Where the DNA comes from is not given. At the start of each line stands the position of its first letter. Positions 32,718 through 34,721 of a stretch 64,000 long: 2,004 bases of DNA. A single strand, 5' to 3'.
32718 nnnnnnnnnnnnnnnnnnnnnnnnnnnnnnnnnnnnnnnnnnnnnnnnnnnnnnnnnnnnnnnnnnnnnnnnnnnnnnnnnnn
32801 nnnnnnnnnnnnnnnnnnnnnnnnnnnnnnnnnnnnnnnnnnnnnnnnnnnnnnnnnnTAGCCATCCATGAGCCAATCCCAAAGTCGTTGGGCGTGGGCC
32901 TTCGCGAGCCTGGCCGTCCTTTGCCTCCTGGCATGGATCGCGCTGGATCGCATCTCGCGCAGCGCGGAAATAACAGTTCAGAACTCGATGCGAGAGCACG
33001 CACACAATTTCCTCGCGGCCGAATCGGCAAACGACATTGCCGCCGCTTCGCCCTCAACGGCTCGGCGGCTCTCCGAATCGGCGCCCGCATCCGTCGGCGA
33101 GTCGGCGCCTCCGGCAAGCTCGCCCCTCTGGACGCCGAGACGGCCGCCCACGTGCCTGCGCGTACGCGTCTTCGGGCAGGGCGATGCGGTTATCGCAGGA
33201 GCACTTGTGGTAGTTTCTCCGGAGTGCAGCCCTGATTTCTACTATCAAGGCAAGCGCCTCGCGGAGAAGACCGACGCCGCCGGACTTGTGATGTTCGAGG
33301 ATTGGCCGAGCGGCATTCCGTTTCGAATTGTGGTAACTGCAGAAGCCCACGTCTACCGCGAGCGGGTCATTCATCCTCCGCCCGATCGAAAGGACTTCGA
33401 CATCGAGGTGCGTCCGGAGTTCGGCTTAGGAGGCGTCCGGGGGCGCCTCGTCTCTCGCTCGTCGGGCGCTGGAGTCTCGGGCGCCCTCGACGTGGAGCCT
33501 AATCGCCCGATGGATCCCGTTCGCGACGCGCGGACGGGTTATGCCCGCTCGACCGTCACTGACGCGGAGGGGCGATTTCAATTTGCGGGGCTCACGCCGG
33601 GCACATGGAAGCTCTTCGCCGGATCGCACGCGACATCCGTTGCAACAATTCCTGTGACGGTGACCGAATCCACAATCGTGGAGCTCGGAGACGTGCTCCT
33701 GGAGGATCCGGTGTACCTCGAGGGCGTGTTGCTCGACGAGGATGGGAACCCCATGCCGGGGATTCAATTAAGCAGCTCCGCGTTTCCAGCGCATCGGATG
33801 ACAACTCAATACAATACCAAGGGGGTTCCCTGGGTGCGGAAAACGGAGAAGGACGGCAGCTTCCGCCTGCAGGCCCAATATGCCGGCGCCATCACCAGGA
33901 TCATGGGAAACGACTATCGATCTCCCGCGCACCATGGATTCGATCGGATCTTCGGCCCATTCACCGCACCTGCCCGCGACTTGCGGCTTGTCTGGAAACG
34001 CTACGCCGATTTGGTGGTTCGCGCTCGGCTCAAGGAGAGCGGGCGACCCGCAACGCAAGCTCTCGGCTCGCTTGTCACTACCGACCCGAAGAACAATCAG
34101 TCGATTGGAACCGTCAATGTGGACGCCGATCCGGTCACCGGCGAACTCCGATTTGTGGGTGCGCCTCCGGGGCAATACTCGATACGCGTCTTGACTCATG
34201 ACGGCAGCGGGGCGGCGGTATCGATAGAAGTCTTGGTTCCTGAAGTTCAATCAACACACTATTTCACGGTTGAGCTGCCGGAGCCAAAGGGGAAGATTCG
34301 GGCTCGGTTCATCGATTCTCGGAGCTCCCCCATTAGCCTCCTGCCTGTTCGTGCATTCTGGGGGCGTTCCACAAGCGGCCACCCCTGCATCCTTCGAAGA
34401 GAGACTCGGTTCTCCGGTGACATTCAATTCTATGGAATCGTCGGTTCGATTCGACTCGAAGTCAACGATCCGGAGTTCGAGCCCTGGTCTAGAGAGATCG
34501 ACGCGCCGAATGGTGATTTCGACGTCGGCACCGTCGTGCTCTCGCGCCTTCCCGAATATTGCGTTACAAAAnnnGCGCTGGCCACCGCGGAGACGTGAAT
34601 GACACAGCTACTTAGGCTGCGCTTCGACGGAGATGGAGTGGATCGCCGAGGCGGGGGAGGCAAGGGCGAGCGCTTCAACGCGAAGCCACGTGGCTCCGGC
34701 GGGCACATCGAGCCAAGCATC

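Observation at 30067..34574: Lower-GC three-gene module: two paralogous single-pass beta-sandwich-array proteins bracketing a C-terminally anchored secreted protein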

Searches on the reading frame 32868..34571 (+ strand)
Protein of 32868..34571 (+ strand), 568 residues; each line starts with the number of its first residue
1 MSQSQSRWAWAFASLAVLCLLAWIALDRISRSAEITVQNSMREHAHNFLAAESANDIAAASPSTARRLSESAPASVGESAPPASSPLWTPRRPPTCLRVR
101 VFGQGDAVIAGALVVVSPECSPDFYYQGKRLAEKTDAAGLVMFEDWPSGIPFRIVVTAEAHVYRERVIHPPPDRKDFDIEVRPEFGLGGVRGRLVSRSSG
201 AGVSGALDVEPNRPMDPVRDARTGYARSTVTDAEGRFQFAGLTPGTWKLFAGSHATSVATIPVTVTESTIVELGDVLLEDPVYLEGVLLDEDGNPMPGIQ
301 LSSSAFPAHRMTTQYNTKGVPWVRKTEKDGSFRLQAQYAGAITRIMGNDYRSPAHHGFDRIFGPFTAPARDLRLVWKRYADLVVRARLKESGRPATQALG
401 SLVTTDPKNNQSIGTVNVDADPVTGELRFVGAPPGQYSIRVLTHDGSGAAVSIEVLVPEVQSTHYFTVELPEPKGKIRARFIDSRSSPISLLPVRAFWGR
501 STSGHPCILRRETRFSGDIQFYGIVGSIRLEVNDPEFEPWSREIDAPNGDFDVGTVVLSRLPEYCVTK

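Call 8: search_protein_families(library=pfam, proteins=[window:32868-34571:+], max_evalue=1)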
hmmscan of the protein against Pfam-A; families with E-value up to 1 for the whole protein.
window:32868-34571:+ (568 aa): 10 families
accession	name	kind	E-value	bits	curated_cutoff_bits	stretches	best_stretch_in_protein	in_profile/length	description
PF13620.12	CarboxypepD_reg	-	7.5e-15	55.5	32.3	1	191-272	3-76/82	Carboxypeptidase regulatory-like domain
PF17210.9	SdrD_B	-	4e-05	24.2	29.7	1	225-253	38-66/112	SdrD B-like domain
PF07210.18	DUF1416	-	0.002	18.5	23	0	423-460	55-90/97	Protein of unknown function (DUF1416)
PF13715.12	CarbopepD_reg_2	-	0.0071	16.8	32.2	1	226-287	25-86/88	CarboxypepD_reg-like domain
PF00775.27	Dioxygenase_C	-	0.029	14.3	27.3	1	226-251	75-100/182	Dioxygenase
PF10670.15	DUF4198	-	0.047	14.2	34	0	219-250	175-204/209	Domain of unknown function (DUF4198)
PF17802.7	SpaA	-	0.053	14.1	23.1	0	227-249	34-56/91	Prealbumin-like fold domain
PF17789.7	MG4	-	0.054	14.2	24.7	0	222-248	41-67/95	Macroglobulin domain MG4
PF15976.11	CooC_C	-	0.18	12.3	29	0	218-276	31-90/93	CS1-pili formation C-terminal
PF20598.4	DUF6795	-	0.19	12.5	27.4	0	224-240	28-44/103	Domain of unknown function (DUF6795)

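Call 22: search_protein_families(library=ncbifam, proteins=[window:32868-34571:+], max_evalue=0.1)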
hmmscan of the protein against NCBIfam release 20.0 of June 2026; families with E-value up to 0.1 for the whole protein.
window:32868-34571:+ (568 aa): 0 families

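Call 36: find_homologous_proteins(query=A3, max_evalue=1e-10)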
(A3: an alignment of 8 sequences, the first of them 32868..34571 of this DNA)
Query A3 (8 sequences) (568 aa, profile of the alignment): 27 proteins with E <= 1e-10 among 8000 candidates.
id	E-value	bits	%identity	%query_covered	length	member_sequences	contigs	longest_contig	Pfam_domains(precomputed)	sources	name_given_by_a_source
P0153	1.2e-225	769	91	100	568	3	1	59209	PF13620.13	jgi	-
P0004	8.4e-189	647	88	80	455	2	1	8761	PF13620.13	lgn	-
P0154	6.4e-29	119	30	27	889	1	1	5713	PF10670.16,PF13715.13,PF02369.23,PF14686.13,PF17802.8,PF13620.13,PF22904.4,PF17210.10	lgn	-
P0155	1.1e-24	105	38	15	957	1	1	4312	PF10670.16,PF13715.13,PF25020.2,PF20598.5,PF15976.12,PF04545.23,PF04542.21,PF00775.28,PF13620.13,PF08281.19,PF22904.4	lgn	-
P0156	1.2e-24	105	27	32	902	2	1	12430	PF08308.18,PF17802.8,PF13620.13,PF17210.10,PF10670.16,PF13715.13,PF01060.30,PF02369.23,PF14686.13,PF20598.5,PF09430.17,PF22904.4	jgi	jgi:protocatechuate 3,4-dioxygenase beta subunit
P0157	9.6e-22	95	31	30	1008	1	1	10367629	PF17789.8,PF07210.19,PF17802.8,PF23193.2,PF00775.28,PF13620.13,PF17210.10,PF10670.16,PF13715.13,PF25020.2,PF22902.3,PF02369.23,PF11974.15,PF20598.5,PF15976.12,PF09430.17,PF22904.4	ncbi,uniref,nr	ncbi:carboxypeptidase regulatory-like domain-containing protein [Myxococcus landrumensis]|uniref:Car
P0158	6.2e-21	93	28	11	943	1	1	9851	PF07210.19,PF17802.8,PF23193.2,PF00775.28,PF13620.13,PF17210.10,PF10670.16,PF13715.13,PF02369.23,PF14686.13,PF09430.17,PF22904.4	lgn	-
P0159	1.9e-20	91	29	21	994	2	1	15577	PF10670.16,PF13715.13,PF02369.23,PF00775.28,PF13620.13,PF22904.4,PF17210.10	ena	-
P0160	3.8e-20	90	29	26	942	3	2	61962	PF13715.13,PF25020.2,PF02369.23,PF20598.5,PF15976.12,PF17802.8,PF00775.28,PF13620.13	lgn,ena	-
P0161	1.3e-19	88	34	12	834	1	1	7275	PF02369.23,PF00775.28,PF13620.13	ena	-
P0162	3.2e-17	80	42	8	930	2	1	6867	PF13715.13,PF17820.8,PF02369.23,PF00595.30,PF13180.13,PF15976.12,PF13620.13,PF09430.17,PF22904.4,PF17210.10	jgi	jgi:hypothetical protein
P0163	4.9e-17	80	26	16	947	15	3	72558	PF10670.16,PF13715.13,PF25020.2,PF20598.5,PF15976.12,PF00775.28,PF13620.13,PF09430.17,PF22904.4,PF17210.10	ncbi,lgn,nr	ncbi:hypothetical protein LBMAG49_22840 [Planctomycetota bacterium]|nr:hypothetical protein LBMAG49_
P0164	1.4e-16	78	35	14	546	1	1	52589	PF07210.19,PF17802.8,PF00775.28,PF13620.13,PF17210.10,PF10670.16,PF13715.13,PF25020.2,PF01060.30,PF00576.28,PF14686.13,PF24421.2,PF20598.5,PF09430.17,PF22904.4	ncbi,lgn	-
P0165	1.2e-15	75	23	22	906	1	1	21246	PF17789.8,PF08534.17,PF13905.13,PF00775.28,PF13620.13,PF24107.2,PF10670.16,PF13715.13,PF25020.2,PF02369.23,PF20598.5,PF00578.28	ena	-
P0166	6.8e-15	73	26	46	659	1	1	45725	PF13715.13,PF00775.28,PF13620.13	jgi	jgi:hypothetical protein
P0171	2.8e-13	67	29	24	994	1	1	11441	PF10670.16,PF13715.13,PF02369.23,PF11974.15,PF04545.23,PF04542.21,PF00775.28,PF13620.13,PF08281.19,PF24107.2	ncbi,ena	-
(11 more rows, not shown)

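Call 37: find_encoding_contigs(protein=P0153, flank=10000, max_places=4)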
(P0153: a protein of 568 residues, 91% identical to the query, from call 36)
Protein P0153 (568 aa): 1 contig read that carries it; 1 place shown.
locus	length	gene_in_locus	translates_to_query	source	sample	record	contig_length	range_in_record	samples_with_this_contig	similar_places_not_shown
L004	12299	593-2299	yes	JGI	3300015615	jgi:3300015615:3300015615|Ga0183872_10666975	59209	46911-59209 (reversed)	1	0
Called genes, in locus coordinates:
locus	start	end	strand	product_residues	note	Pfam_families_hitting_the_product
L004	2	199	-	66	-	?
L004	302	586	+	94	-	-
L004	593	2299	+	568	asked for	PF13620:CarboxypepD_reg (weak)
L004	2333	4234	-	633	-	-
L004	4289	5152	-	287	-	PF02219:MTHFR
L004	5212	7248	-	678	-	PF25182:NonGDSL (faint), PF00657:Lipase_GDSL (faint), PF13472:Lipase_GDSL_2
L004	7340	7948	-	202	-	-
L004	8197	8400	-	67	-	-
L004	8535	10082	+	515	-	PF01039:Carboxyl_trans, PF03255:ACCA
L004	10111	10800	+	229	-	-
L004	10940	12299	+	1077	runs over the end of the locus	PF08281:Sigma70_r4_2 (weak)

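Call 55: find_related_loci(query=A4, collection=genome_contigs, flank=10000)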
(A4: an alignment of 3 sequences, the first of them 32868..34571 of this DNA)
Query A4 (568 aa) in genome_contigs; peptide patterns used: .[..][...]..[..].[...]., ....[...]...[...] (x = any residue, [..] = any of these).
88 stretches matched a pattern; 1 encode a relative of the query (tblastn E <= 1e-3); 1 distinct loci.
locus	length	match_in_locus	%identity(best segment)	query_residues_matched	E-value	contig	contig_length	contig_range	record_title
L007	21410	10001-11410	30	92-561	3e-43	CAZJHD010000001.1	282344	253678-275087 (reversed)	MAG TPA_asm: uncultured Planctomycetales bacterium isolate SRP237561_co1_398 genome assembly, contig: NODE_29_length_282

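Call 61: search_protein_families(library=pfam, proteins=[L007:7437-8288:-, L007:8369-9034:-, L007:12169-13581:+, L007:13594-15303:-, L007:15336-19022:+, L007:11574-12164:+, L007:5254-7341:+, L007:2457-5054:+], max_evalue=0.001)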
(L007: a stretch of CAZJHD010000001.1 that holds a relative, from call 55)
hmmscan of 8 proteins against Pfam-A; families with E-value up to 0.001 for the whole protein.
L007:7437-8288:- (283 aa): 1 family
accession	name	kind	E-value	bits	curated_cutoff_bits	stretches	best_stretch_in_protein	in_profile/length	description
PF01226.23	Form_Nir_trans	-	6.5e-70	235.7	34.6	1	24-269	1-240/240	Formate/nitrite transporter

L007:8369-9034:- (221 aa): 0 families

L007:12169-13581:+ (470 aa): 2 families
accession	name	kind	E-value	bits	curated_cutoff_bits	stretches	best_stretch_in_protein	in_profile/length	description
PF00756.26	Esterase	-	2.1e-05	24.9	22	0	120-234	8-144/251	Putative esterase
PF00326.27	Peptidase_S9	-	2.5e-05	24.3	22.6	1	190-235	49-94/213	Prolyl oligopeptidase family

L007:13594-15303:- (569 aa): 2 families
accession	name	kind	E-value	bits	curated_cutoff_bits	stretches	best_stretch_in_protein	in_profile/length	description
PF00501.34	AMP-binding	-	8.4e-72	242.5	29.9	1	63-430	17-384/384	AMP-binding enzyme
PF13193.12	AMP-binding_C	-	1.5e-21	77.6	24.5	1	480-554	2-76/76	AMP-binding enzyme C-terminal domain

L007:15336-19022:+ (1228 aa): 4 families
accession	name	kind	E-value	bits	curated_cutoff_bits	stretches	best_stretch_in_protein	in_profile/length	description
PF13428.12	TPR_14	-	2.1e-08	34.5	23.5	0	34-69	8-43/44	Tetratricopeptide repeat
PF14559.12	TPR_19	-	5.1e-08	33.6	25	1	9-69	10-67/68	Tetratricopeptide repeat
PF07719.23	TPR_2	-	1.8e-06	28.1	27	0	37-59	11-33/34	Tetratricopeptide repeat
PF06439.18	3keto-disac_hyd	-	0.00011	22.8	26.8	1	660-847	2-185/187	3-keto-disaccharide hydrolase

L007:11574-12164:+ (196 aa): 1 family
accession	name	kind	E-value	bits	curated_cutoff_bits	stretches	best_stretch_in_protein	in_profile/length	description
PF01850.27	PIN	-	1.7e-18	67.8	23.6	1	68-188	2-115/120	PIN domain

L007:5254-7341:+ (695 aa): 0 families

L007:2457-5054:+ (865 aa): 2 families
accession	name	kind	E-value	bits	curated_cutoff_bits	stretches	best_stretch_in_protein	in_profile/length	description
PF13899.12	Thioredoxin_7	-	2.3e-14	53.7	27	1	725-808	5-83/83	Thioredoxin-like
PF03190.21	Thioredox_DsbH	-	3.5e-10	40.5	27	1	712-816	12-119/163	Protein of unknown function, DUF255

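Call 63: find_related_loci(query=A4, collection=metagenome_contigs, flank=10000)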
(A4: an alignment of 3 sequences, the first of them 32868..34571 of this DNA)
Query A4 (568 aa) in metagenome_contigs; peptide patterns used: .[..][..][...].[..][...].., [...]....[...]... (x = any residue, [..] = any of these).
156 stretches matched a pattern, but none encodes a relative of the query by tblastn (E <= 1e-3).

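Call 91: search_protein_families(library=padloc, proteins=[window:32868-34571:+], max_evalue=0.01)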
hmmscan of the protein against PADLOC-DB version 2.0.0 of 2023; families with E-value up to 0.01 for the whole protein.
window:32868-34571:+ (568 aa): 0 families

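Call 94: predict_structure(alignment_id=A2)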
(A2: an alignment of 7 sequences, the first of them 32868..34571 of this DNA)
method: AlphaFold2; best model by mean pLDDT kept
length: 568 residues; sequences in the alignment: 7
mean_pLDDT: 73.0   pTM: 0.57
mean pLDDT of the five models: 73.0, 72.6, 71.7, 71.4, 68.8
residues with pLDDT >= 90: 94; 70-90: 304; 50-70: 64; < 50: 106
segments of 3 or more residues with pLDDT < 50: 1-3, 30-90, 214-224, 308-322, 407-412, 566-568
pLDDT, mean of each block of 10 residues (from residue 1): 55 81 73 37 31 27 29 33 38 87 90 86 58 94 90 85 83 87 83 89 84 47 58 87 84 70 85 88 86 89 61 36 75 78 74 59 73 82 88 84 57 65 85 79 68 82 87 81 89 83 65 87 82 88 85 92 57
secondary structure, 60 per line:
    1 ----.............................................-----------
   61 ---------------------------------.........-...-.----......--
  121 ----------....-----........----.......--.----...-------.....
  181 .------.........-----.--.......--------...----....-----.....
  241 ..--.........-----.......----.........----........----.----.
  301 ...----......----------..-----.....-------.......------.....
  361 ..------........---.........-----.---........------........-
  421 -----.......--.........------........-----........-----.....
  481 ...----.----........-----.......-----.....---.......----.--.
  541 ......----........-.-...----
elements in order: H5-49 E94-102 E113-118 E131-134 E140-147 E152-158 E166-168 E176-181 E188-196 E205-211 E227-230 E236-242 E245-253 E259-265 E270-278 E283-290 E300-303 H308-313 E331-335 E343-349 E356-362 E369-376 E380-388 E398-405 E412-419 E426-432 E435-443 E450-457 E463-470 E476-483 E493-500 E506-512 E518-522 E526-532 E540-546 E551-558

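Call 97: fold_search(model_id=the predicted structure, library=pdb)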
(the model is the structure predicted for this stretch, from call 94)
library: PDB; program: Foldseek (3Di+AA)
matches with E <= 10: 1537; with E <= 0.001: 225
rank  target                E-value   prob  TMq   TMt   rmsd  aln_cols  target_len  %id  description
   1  6fwv_B                7.9e-14  1.00  0.16  0.17  39.3       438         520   12  The Bacillus anthracis TIE protein (released 2018-08-08)
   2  6fwv_A                1.7e-13  1.00  0.16  0.17  37.8       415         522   12  The Bacillus anthracis TIE protein (released 2018-08-08)
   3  4oq1                  3.4e-11  1.00  0.15  0.21  25.9       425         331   12  Structure of the Streptococcal ancillary pilin (released 2014-04-23)
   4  3rkp_B                6.0e-10  1.00  0.14  0.22  25.5       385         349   12  Crystal structure of BcpA*(D312A), the major pilin subunit of Bacillus cereus (released 2012-05-30)
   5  3rkp_A                7.4e-10  1.00  0.14  0.22  29.5       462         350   10  Crystal structure of BcpA*(D312A), the major pilin subunit of Bacillus cereus (released 2012-05-30)
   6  3kpt_B                1.7e-09  1.00  0.14  0.21  30.0       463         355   10  Crystal structure of BcpA, the major pilin subunit of Bacillus cereus (released 2009-11-24)
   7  7vcr_B                1.9e-09  1.00  0.15  0.17  40.3       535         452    8  Crystal Structure of PitA fragment from pilus islet-2 of Streptococcus oralis (released 2022-06-01)
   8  3kpt_A                2.4e-09  1.00  0.13  0.20  29.8       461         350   10  Crystal structure of BcpA, the major pilin subunit of Bacillus cereus (released 2009-11-24)
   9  7vcr_A                5.2e-09  1.00  0.15  0.17  40.4       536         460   10  Crystal Structure of PitA fragment from pilus islet-2 of Streptococcus oralis (released 2022-06-01)
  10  6vjb                  6.4e-09  1.00  0.12  0.07  24.7       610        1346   12  Crystal structure of a catalytically inactive CXC Chemokine-degrading protease SpyCEP from Streptococcus pyogenes (released 2020-04-15)
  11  7vcn_B                7.1e-09  1.00  0.15  0.18  38.2       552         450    9  Crystal Structure of PitA fragment from pilus islet-2 of Streptococcus oralis with Tb-Xo4 (released 2022-07-13)
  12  10ps                  7.4e-09  1.00  0.15  0.15  29.1       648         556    8  Crystal structure of SdrD A2-A3-B1-B2 domains from Staphylococcus aureus JH1 (released 2026-02-11)
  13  7w6b                  7.8e-09  1.00  0.16  0.13  38.3       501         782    8  Crystal Structure of PitA from pilus islet-2 of Streptococcus oralis (released 2022-06-01)
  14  9vqn                  8.7e-09  1.00  0.13  0.17  28.3       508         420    8  Crystal structure of Se-Met SSA1633 from Streptococcus sanguinis (Phase determination model) (released 2026-01-21)
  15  8f70                  1.0e-08  1.00  0.14  0.14  43.4       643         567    7  Identification of an Immunodominant region on a Group A Streptococcus T-antigen Reveals Temperature-Dependent Motion in  (released 2023-03-08)
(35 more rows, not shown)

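Call 100: search_solved_structures(query=A3, max_evalue=0.01)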
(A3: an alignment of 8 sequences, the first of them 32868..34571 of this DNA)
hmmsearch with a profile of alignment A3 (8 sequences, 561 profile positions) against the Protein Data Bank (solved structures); distinct sequences matched with E-value up to 0.01: 3.
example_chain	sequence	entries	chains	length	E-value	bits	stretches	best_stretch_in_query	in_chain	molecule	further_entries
9c7v_B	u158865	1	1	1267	1.3e-09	40.4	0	210-238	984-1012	BOS complex subunit NOMO2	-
3phs_A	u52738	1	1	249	0.0011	20.9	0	119-159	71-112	Cell wall surface anchor family protein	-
9c7u_B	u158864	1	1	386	0.0058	18.5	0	210-238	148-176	BOS complex subunit NOMO2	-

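Call 108: find_related_loci(query=A4, collection=viral_contigs, flank=5000)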
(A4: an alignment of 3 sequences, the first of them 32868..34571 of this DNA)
Query A4 (568 aa) in viral_contigs; peptide patterns used: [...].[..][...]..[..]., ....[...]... (x = any residue, [..] = any of these).
32 stretches matched a pattern, but none encodes a relative of the query by tblastn (E <= 1e-3).
